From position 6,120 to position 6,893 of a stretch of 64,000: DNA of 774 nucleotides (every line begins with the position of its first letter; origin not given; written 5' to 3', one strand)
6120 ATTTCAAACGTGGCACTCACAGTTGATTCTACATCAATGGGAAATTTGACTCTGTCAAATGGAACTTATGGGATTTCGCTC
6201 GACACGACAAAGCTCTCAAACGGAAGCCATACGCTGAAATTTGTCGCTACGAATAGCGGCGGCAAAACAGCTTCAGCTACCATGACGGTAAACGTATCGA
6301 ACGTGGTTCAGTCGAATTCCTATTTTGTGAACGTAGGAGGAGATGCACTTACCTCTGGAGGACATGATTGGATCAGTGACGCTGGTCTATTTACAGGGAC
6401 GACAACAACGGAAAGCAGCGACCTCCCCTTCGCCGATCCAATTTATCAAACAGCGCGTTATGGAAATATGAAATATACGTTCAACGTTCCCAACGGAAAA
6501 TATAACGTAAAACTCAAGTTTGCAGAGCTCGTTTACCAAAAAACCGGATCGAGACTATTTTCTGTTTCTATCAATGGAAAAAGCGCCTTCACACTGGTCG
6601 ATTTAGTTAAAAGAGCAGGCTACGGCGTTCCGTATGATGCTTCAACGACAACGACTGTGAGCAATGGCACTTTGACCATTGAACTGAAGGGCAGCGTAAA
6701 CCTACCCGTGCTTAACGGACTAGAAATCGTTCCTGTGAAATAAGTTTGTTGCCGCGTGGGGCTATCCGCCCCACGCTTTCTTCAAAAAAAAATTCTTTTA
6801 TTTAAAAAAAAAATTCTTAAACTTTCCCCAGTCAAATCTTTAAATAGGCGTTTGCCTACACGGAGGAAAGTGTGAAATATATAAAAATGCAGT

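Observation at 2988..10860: Tandemly duplicated secreted papain-like protease carrying Ig-like modules and a malectin-like lectin domain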

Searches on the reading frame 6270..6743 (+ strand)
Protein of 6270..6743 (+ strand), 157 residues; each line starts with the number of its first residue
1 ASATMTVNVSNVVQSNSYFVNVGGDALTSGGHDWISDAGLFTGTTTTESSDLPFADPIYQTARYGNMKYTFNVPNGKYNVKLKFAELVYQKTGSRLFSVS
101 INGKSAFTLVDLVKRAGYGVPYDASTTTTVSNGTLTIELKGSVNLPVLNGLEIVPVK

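Call 17: search_solved_structures(query=window:6270-6743:+, max_evalue=0.01, show_alignments=2)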
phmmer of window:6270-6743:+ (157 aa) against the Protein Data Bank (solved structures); distinct sequences matched with E-value up to 0.01: 5.
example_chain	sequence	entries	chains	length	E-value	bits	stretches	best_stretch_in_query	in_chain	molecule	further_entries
2jwp_A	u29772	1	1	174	2.4e-08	37.5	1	55-139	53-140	Malectin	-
2k46_A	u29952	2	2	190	2.9e-08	37.2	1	55-139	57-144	MGC80075 protein | Malectin-A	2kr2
9ikp_A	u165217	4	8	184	2.9e-07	34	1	55-139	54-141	Malectin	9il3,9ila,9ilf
6s7t_I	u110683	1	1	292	8e-07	32.5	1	55-138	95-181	Malectin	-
8dhl_A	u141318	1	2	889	0.00022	24.6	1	53-153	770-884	Glycosyl hydrolase family 2, sugar binding domain protein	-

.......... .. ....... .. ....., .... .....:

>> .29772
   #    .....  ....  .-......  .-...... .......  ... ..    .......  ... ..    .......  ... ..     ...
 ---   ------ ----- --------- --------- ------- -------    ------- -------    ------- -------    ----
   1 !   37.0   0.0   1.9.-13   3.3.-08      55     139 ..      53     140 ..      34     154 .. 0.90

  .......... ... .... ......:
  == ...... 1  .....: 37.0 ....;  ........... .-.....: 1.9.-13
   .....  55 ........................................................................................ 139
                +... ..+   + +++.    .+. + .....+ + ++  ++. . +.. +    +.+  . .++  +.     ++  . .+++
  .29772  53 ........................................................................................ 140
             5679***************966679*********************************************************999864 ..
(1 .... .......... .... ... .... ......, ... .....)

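Call 61: find_homologous_proteins(query=window:6294-6740:+, max_evalue=0.00001)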
Query window:6294-6740:+: 79 candidates shared short words with the query, none scored E <= 0.00001.

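Call 66: search_solved_structures(query=A4, max_evalue=0.001, show_alignments=2)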
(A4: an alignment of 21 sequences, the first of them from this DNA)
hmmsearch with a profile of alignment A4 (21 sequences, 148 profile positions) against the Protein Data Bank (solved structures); distinct sequences matched with E-value up to 0.001: 19.
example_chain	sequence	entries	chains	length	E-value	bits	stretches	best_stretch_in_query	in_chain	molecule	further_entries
2jwp_A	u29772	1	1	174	1.2e-22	83.7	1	10-129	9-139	Malectin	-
2k46_A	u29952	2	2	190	1.7e-22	83.2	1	10-129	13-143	MGC80075 protein | Malectin-A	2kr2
9ikp_A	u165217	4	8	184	3.3e-21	79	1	10-129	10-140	Malectin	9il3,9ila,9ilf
6s7t_I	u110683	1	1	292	1.9e-20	76.6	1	10-129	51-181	Malectin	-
6a5e_A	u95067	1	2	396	3.4e-14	56.3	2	7-146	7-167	Receptor-like protein kinase FERONIA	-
6a5b_A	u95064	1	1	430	4.5e-14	55.9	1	6-146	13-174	Receptor-like protein kinase FERONIA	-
8dhl_A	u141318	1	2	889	2.6e-13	53.4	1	42-147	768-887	Glycosyl hydrolase family 2, sugar binding domain protein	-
6ed1_A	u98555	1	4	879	1.9e-11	47.3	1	42-146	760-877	Glycosyl hydrolase family 2, sugar binding domain protein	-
5uj6_A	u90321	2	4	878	6.9e-09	39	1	23-144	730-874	Glycosyl hydrolases family 2, sugar binding domain protein | Beta-galactosidase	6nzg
6d8g_A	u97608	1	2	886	7.7e-09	38.9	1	23-144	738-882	Glycosyl hydrolases family 2, sugar binding domain protein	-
6d50_A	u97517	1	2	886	7.7e-09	38.9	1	23-144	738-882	Glycosyl hydrolases family 2, sugar binding domain protein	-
6a5c_A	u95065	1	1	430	8.3e-09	38.8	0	55-98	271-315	Receptor-like protein kinase ANXUR2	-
5y92_A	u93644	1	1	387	8.9e-09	38.7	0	55-98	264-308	Receptor-like protein kinase ANXUR2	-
6fih_A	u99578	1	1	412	1.1e-08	38.3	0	55-98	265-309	Receptor-like protein kinase ANXUR2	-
9hhu_A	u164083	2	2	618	1.1e-08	38.3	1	40-130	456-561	non-specific serine/threonine protein kinase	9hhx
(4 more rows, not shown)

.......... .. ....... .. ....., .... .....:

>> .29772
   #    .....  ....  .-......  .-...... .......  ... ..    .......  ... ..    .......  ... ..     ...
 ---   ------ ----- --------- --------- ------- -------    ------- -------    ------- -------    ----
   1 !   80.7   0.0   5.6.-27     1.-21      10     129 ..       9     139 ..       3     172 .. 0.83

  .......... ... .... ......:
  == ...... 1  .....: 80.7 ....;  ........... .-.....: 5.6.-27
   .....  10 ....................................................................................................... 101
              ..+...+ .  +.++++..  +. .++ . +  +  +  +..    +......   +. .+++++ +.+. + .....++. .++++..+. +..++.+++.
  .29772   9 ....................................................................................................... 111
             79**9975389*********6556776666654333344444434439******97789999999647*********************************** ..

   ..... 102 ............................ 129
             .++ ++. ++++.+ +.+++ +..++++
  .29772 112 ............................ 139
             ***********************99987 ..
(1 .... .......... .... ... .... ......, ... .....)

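Call 72: find_homologous_proteins(query=A4, max_evalue=0.001)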
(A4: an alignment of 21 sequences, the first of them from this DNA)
Query A4 (21 sequences) (148 aa, profile of the alignment): 22 proteins with E <= 0.001 among 1548 candidates.
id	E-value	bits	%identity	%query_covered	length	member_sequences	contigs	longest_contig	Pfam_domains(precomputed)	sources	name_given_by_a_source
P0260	2.3e-60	221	35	91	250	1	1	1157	PF12819.14,PF11721.15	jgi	-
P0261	1.9e-39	153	42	91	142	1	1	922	PF12819.14,PF11721.15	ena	-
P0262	1.8e-38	150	42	91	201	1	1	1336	PF12819.14,PF11721.15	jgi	jgi:hypothetical protein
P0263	3.1e-36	142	41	92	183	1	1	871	PF11721.15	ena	-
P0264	4.1e-32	129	34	91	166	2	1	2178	PF12819.14,PF11721.15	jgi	-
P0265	2.4e-28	117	34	91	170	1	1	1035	PF11721.15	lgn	-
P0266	1.3e-27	114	32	93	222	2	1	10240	PF12819.14,PF11721.15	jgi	-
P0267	1.6e-27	114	39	66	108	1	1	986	PF12819.14,PF11721.15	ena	-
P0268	1.9e-27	114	32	91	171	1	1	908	PF11721.15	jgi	jgi:hypothetical protein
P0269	2.9e-26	110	32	91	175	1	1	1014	PF11721.15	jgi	jgi:hypothetical protein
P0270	5.6e-26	109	37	91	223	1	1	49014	PF12819.14,PF11721.15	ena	-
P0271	7.3e-24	102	35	84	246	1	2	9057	PF12819.14,PF11721.15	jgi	jgi:hypothetical protein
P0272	9.1e-24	102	35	70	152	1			PF11721.15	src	-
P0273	1.2e-23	102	34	88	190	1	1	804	PF12819.14,PF11721.15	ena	-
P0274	3.8e-23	100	34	91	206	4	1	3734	PF12819.14,PF11721.15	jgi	jgi:endoglucanase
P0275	1.4e-21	95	36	59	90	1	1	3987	PF12819.14,PF11721.15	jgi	jgi:hypothetical protein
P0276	5.2e-21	93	39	75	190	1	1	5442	PF12819.14,PF11721.15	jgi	-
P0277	1.4e-20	92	36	59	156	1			PF11721.15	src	-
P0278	4.8e-20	90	36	88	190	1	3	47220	PF12819.14,PF11721.15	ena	-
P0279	8.7e-20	89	30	75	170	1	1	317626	PF11721.15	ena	-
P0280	2.1e-18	85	36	82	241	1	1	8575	PF12819.14,PF11721.15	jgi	jgi:hypothetical protein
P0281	4.6e-17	80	32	66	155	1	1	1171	PF11721.15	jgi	jgi:hypothetical protein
